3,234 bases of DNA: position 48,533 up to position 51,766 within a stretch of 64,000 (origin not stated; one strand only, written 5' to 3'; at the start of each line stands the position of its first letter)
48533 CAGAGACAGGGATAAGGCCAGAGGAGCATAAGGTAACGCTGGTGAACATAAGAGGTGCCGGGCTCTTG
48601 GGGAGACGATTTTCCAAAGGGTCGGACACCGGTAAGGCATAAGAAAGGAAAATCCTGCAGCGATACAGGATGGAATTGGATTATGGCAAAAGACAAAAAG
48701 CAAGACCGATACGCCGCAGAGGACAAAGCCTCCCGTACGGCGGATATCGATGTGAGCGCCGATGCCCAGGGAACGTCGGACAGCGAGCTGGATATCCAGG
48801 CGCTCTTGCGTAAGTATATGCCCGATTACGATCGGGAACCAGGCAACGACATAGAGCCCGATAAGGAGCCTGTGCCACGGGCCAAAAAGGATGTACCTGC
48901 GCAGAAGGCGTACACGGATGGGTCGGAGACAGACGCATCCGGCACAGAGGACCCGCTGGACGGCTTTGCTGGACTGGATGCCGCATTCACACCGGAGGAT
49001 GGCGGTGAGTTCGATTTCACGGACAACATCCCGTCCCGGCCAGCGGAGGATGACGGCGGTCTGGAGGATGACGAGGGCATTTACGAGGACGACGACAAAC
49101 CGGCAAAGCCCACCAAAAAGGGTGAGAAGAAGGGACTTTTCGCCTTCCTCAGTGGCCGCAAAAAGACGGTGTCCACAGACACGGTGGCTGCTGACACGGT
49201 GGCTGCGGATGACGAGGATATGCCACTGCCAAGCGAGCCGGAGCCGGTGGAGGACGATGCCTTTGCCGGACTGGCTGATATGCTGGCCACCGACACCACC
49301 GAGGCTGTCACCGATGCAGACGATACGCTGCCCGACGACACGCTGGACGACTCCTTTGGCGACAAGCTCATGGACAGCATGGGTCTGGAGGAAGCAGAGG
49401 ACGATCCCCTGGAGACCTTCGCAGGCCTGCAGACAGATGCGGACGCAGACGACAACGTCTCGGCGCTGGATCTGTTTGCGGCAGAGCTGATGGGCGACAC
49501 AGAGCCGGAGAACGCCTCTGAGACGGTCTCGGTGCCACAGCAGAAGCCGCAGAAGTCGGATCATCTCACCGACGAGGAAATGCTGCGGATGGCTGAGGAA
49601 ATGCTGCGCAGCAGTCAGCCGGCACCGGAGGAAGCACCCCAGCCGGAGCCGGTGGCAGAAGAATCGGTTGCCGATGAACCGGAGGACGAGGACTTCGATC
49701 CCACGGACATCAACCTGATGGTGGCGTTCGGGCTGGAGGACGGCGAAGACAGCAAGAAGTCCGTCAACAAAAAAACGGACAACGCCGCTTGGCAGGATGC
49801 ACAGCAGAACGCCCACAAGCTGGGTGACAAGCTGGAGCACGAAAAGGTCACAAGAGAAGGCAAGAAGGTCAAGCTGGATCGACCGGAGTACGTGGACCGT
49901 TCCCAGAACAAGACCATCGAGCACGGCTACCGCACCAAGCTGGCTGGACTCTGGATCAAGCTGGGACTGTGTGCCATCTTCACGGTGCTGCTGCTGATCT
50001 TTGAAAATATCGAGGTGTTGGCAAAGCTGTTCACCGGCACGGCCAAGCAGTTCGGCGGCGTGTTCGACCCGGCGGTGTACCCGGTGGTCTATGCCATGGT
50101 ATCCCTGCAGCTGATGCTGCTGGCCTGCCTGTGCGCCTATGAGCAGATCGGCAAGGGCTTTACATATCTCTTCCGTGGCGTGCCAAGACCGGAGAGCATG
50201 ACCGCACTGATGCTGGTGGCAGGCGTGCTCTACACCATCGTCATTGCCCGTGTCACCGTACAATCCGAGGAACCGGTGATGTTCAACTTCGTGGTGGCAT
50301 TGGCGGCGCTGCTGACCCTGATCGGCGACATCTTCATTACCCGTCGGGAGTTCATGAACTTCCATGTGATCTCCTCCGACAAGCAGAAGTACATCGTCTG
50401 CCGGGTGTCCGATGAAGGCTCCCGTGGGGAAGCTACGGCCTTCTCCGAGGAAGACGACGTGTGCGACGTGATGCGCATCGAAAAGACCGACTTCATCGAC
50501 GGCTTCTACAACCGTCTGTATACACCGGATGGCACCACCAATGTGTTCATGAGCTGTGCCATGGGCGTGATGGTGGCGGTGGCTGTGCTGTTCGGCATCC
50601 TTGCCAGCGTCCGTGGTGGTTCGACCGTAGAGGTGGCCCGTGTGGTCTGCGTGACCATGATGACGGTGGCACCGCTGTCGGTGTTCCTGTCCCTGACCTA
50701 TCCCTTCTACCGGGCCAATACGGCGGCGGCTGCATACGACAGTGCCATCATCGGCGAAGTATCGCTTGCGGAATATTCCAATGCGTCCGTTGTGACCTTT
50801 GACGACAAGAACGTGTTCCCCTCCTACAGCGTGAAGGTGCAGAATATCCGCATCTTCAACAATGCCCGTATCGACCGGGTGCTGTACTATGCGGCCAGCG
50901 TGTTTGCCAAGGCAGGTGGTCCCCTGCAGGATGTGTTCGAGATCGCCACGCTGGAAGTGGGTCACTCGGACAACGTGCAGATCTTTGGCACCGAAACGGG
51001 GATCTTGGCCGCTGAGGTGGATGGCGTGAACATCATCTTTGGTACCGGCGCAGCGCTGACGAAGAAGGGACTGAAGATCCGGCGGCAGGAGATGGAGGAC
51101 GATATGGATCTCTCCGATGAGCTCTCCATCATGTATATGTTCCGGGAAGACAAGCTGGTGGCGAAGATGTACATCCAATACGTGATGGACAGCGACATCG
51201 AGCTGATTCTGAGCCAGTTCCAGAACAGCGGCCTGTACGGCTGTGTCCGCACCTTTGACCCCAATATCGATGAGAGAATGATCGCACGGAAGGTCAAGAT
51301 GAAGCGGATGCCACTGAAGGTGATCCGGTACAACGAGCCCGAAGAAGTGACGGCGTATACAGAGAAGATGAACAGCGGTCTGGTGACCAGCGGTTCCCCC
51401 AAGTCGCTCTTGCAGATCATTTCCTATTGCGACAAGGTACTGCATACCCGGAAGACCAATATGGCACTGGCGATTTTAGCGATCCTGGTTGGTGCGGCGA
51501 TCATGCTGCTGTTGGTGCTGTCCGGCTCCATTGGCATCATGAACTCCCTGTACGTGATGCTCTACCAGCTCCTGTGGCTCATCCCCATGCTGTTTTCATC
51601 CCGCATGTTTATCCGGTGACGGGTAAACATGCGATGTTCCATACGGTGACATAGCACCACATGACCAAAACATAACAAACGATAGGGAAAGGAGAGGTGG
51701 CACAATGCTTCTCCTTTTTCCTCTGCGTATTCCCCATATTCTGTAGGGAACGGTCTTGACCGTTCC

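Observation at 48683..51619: P1B-ATPase homologue with all catalytic signatures degenerate and a 400-aa acidic disordered N-terminus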

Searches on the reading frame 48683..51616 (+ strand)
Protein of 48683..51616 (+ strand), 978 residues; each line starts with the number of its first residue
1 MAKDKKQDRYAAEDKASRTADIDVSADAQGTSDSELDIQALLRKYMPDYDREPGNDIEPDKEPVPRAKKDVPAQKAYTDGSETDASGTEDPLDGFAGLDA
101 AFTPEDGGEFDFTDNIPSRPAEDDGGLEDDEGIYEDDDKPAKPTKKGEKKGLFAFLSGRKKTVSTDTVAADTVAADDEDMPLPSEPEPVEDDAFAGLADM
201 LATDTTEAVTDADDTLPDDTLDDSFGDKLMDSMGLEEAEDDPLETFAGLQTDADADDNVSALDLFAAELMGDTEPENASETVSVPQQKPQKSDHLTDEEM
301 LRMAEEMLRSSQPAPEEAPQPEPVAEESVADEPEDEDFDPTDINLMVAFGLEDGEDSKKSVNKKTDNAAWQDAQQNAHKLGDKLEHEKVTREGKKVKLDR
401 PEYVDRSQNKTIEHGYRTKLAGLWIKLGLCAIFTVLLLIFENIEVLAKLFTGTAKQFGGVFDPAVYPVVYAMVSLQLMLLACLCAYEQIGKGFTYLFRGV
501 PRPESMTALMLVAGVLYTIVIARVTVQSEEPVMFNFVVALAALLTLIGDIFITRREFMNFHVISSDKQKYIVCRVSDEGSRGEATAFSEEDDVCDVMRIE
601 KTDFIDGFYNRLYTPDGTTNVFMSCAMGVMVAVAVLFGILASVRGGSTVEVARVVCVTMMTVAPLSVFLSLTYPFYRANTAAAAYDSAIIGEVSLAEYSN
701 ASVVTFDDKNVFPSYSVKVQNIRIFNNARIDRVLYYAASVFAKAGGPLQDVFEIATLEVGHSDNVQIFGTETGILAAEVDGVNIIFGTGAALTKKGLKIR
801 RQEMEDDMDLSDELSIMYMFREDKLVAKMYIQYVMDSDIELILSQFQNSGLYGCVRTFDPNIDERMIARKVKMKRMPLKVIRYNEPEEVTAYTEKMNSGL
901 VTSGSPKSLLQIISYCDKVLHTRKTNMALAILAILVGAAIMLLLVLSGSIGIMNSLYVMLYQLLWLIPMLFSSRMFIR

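Call 4: search_protein_families(library=pfam, proteins=[window:48683-51616:+], max_evalue=10)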
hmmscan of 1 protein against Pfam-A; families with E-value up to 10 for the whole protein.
window:48683-51616:+ (978 aa): 0 families
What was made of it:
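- There are no Pfam hits (call 4).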

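Call 5: search_protein_families(library=ncbifam, proteins=[window:48683-51616:+], max_evalue=10)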
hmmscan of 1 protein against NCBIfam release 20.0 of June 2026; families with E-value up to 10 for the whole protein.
window:48683-51616:+ (978 aa): 2 families
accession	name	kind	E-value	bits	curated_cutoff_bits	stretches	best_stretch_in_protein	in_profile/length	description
NF007952.0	PRK10671.1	equivalog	4.8e-05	21.7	1316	1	627-875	445-695/838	copper-exporting P-type ATPase CopA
NF033775.1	P_type_ZntA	exception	0.025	12.8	1240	1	604-871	346-597/732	Zn(II)/Cd(II)/Pb(II) translocating P-type ATPase ZntA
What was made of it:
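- On P-type ATPase, subclass P1B: Single-sequence hits to NCBIfam CopA (E 4.8e-5) lie far below the curated cut-off of 1316 bits (call 5).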

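Call 6: search_solved_structures(query=window:48683-51616:+, max_evalue=10, show_alignments=3)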
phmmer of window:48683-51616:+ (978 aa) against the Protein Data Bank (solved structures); distinct sequences matched with E-value up to 10: 3.
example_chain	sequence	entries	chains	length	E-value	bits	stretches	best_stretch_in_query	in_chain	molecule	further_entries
9bd2_A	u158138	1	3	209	0.45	11.7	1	734-826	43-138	Melanoma-associated antigen 3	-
8t9a_C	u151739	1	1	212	0.47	11.7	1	734-826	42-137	Melanoma-associated antigen 3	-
4v0p_A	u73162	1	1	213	0.47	11.7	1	734-826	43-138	MELANOMA-ASSOCIATED ANTIGEN 3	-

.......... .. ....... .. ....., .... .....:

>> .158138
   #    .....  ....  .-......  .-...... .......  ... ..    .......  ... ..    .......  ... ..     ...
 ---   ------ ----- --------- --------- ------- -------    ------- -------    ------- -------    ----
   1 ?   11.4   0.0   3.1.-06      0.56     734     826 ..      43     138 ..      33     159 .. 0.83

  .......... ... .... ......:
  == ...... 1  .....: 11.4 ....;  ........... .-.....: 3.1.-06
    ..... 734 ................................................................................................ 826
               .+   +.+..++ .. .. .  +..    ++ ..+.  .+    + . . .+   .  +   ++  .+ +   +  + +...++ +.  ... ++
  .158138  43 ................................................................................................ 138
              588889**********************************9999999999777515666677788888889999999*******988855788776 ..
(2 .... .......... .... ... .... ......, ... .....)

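Call 65: search_protein_families(library=padloc, proteins=[window:48683-51616:+], max_evalue=0.01)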
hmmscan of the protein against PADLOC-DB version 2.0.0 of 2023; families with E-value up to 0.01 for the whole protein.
window:48683-51616:+ (978 aa): 0 families
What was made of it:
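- Tried and rejected: PADLOC had no hit, so this is not a known defence protein (call 65).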
